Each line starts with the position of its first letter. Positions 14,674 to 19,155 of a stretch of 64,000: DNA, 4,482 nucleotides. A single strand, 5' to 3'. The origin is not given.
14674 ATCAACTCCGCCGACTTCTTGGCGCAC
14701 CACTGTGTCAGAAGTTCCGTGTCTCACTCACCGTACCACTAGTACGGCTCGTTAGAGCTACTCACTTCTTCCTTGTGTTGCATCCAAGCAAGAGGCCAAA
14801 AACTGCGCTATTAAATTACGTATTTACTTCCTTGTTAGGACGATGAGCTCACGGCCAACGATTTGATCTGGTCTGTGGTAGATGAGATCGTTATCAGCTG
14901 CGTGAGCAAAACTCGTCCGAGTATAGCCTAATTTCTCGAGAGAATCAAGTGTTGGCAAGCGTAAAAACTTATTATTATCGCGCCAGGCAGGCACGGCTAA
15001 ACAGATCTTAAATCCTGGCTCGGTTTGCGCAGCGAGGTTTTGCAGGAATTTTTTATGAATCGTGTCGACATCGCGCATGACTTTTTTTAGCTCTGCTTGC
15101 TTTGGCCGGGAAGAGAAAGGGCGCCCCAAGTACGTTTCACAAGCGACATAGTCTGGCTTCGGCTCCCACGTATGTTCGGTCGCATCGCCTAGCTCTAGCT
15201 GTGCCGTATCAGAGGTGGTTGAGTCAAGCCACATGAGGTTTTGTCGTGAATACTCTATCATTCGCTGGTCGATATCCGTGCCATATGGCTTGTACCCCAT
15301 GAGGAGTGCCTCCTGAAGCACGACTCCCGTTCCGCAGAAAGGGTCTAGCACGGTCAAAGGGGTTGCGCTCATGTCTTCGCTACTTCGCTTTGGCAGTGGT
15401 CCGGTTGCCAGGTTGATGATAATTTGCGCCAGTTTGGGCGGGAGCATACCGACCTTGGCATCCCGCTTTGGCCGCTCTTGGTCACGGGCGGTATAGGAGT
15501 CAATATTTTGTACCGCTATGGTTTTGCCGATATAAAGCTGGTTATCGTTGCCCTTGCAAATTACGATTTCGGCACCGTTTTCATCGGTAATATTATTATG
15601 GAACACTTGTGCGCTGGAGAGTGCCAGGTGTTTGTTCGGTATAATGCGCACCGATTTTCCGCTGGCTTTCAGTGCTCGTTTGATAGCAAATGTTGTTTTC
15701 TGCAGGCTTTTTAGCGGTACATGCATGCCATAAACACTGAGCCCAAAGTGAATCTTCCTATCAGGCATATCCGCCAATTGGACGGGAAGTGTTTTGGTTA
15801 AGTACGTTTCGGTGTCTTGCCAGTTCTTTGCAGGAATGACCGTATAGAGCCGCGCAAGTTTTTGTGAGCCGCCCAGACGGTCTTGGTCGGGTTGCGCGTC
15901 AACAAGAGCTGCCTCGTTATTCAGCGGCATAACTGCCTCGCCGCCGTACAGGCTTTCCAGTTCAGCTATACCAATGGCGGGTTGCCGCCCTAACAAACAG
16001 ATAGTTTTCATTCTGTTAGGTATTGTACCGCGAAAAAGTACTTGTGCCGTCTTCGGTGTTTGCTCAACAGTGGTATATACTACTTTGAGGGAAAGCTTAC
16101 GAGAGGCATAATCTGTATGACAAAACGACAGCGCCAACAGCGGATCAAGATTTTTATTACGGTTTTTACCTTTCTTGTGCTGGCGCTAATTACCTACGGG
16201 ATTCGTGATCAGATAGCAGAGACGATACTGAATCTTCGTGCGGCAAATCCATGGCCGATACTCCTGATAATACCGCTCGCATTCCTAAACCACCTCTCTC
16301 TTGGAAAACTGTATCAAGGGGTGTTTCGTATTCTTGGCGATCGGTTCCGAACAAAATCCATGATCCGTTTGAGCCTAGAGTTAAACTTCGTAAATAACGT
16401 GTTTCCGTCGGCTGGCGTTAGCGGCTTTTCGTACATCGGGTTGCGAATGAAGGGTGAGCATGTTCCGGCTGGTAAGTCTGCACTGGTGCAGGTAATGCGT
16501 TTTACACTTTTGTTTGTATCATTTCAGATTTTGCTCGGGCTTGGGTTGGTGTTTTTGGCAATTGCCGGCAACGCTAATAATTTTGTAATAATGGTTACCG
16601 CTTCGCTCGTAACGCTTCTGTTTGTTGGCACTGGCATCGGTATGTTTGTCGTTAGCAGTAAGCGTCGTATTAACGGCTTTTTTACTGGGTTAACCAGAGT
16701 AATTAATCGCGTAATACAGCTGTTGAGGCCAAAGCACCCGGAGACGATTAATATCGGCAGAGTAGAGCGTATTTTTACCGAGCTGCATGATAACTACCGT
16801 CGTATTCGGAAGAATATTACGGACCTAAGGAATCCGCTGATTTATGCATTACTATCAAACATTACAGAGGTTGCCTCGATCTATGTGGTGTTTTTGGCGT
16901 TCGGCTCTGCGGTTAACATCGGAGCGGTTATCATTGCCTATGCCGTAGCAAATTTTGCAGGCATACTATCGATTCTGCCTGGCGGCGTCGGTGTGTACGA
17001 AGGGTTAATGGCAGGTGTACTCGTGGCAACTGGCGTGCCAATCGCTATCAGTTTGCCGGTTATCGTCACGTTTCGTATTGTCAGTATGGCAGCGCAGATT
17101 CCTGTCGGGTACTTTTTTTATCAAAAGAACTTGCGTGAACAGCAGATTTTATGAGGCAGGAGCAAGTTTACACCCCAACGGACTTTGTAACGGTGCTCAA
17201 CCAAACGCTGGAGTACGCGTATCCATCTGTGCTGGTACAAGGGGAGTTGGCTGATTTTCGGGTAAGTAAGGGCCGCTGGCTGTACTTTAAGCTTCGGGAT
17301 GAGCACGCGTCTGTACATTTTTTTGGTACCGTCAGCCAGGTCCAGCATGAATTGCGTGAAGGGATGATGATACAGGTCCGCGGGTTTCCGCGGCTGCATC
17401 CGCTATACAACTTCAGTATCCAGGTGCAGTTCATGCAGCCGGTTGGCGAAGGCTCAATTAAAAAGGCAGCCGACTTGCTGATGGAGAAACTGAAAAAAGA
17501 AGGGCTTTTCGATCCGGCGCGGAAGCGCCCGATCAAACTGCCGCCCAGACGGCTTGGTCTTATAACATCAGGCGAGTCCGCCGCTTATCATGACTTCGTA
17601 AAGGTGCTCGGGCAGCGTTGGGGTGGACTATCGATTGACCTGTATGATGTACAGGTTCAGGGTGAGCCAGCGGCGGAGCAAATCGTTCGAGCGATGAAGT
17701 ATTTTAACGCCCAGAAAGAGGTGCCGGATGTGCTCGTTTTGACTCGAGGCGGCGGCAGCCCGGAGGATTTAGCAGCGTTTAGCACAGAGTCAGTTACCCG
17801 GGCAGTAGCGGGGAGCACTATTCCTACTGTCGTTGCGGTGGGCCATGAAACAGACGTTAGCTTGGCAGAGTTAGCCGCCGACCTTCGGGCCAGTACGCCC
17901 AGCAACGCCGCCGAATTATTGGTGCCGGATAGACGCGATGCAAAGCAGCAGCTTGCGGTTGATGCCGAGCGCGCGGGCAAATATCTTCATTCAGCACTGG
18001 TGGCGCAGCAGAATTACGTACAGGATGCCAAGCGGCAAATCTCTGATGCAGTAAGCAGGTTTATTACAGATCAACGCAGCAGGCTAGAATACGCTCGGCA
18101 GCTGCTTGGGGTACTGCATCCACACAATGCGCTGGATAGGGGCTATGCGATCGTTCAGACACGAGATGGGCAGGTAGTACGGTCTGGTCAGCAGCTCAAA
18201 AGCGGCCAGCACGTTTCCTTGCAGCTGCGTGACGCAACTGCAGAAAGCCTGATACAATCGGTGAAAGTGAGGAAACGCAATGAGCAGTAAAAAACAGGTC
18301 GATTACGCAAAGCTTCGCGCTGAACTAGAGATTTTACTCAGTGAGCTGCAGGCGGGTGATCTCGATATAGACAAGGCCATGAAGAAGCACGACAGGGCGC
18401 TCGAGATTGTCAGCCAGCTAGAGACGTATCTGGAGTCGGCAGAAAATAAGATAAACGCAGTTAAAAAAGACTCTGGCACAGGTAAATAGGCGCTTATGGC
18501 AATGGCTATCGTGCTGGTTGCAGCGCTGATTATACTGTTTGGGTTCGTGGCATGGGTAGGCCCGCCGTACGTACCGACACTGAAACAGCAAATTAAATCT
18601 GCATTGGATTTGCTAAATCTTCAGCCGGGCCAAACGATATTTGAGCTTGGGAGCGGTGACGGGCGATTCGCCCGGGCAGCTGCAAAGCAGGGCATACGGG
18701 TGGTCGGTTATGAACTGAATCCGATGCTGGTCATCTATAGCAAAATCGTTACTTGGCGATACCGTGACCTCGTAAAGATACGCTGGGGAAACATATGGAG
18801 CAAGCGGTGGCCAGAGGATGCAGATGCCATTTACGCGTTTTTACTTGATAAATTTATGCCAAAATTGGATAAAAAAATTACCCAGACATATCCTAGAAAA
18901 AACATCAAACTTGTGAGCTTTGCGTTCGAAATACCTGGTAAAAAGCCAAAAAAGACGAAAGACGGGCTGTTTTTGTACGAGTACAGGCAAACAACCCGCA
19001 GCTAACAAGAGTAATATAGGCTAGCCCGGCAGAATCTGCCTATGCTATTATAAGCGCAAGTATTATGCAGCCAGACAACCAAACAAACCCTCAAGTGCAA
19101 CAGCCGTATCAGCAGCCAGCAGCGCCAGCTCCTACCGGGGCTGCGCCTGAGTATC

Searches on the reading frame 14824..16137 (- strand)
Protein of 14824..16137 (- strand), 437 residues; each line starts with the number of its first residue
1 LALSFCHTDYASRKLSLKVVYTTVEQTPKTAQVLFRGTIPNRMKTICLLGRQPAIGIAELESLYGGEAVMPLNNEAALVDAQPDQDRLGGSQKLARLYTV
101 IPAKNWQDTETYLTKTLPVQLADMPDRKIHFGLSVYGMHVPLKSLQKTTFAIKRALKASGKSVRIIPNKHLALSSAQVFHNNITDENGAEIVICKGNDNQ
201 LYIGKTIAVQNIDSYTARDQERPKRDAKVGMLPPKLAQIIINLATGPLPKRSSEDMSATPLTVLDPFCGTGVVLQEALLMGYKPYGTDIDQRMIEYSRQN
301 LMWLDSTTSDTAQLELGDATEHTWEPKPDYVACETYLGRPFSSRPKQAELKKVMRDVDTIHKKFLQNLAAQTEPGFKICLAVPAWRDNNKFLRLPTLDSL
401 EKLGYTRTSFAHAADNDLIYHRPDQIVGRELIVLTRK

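Call 14: search_protein_families(library=pfam, proteins=[window:14824-16137:-], max_evalue=0.001)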
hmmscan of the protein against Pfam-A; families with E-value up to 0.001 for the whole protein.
window:14824-16137:- (437 aa): 4 families
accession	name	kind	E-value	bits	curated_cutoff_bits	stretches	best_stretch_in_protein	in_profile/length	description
PF01170.24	UPF0020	-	3.8e-06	27.2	22.3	1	262-393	31-177/197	RMKL-like, methyltransferase domain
PF13847.12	Methyltransf_31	-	3.8e-06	27.1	27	1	262-362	6-102/145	Methyltransferase domain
PF01555.25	N6_N4_Mtase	-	1e-05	26.1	26.7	1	232-297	166-219/221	DNA methylase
PF13649.12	Methyltransf_25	-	5.1e-05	24.3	27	1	263-333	1-70/97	Methyltransferase domain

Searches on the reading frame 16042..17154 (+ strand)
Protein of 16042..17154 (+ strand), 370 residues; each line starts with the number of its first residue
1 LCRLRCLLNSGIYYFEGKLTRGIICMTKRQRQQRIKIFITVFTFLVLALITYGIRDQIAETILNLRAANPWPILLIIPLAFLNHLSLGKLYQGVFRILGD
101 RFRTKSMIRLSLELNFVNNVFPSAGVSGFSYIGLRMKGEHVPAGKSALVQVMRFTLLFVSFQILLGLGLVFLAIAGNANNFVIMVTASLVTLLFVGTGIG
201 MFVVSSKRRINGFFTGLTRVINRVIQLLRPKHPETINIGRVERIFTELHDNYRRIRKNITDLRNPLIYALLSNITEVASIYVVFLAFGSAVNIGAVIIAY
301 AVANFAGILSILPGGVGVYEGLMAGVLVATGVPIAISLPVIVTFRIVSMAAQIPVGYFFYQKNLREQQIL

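Call 14: search_protein_families(library=pfam, proteins=[window:16042-17154:+], max_evalue=0.001)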
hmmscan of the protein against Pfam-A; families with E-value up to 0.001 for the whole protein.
window:16042-17154:+ (370 aa): 1 family
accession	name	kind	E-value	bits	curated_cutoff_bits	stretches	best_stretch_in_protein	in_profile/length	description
PF03706.18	LPG_synthase_TM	-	1.2e-28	100.9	33.4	1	47-356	9-302/302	Lysylphosphatidylglycerol synthase TM region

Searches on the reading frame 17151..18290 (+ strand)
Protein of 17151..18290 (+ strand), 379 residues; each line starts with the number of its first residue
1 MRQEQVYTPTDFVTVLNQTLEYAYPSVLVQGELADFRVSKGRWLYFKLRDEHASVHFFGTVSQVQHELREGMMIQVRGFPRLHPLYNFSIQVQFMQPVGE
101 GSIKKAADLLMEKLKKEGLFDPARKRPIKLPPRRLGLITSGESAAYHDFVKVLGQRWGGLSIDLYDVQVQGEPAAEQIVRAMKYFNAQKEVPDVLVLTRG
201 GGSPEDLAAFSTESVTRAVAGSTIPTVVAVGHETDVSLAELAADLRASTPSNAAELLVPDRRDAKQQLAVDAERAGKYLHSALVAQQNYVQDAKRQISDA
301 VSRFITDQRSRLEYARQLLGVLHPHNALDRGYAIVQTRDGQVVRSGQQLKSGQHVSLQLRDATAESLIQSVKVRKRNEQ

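Call 14: search_protein_families(library=pfam, proteins=[window:17151-18290:+], max_evalue=0.001)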
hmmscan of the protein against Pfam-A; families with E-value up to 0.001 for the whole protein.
window:17151-18290:+ (379 aa): 3 families
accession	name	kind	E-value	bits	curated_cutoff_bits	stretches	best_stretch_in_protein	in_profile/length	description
PF02601.20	Exonuc_VII_L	-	3.4e-72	244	35.9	2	119-294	1-175/315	Exonuclease VII, large subunit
PF13742.12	tRNA_anti_2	-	4.5e-10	40.1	27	1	15-95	9-94/95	OB-fold nucleic acid binding domain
PF01336.31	tRNA_anti-codon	-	1.1e-05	25.7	27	1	27-97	1-74/75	OB-fold nucleic acid binding domain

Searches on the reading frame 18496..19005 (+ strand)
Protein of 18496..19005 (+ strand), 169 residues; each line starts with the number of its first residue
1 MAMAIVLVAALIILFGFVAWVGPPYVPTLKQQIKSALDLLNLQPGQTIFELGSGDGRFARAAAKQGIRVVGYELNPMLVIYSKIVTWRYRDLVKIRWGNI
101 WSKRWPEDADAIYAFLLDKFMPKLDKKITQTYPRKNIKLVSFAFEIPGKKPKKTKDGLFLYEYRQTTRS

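Call 14: search_protein_families(library=pfam, proteins=[window:18496-19005:+], max_evalue=0.001)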
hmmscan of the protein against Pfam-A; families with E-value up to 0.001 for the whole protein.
window:18496-19005:+ (169 aa): 2 families
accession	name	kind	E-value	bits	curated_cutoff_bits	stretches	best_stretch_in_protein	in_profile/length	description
PF02353.26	CMAS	-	8.6e-05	22.4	27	1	31-74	49-93/273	Mycolic acid cyclopropane synthetase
PF13489.12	Methyltransf_23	-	0.00069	19.8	27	1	40-79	16-57/164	Methyltransferase domain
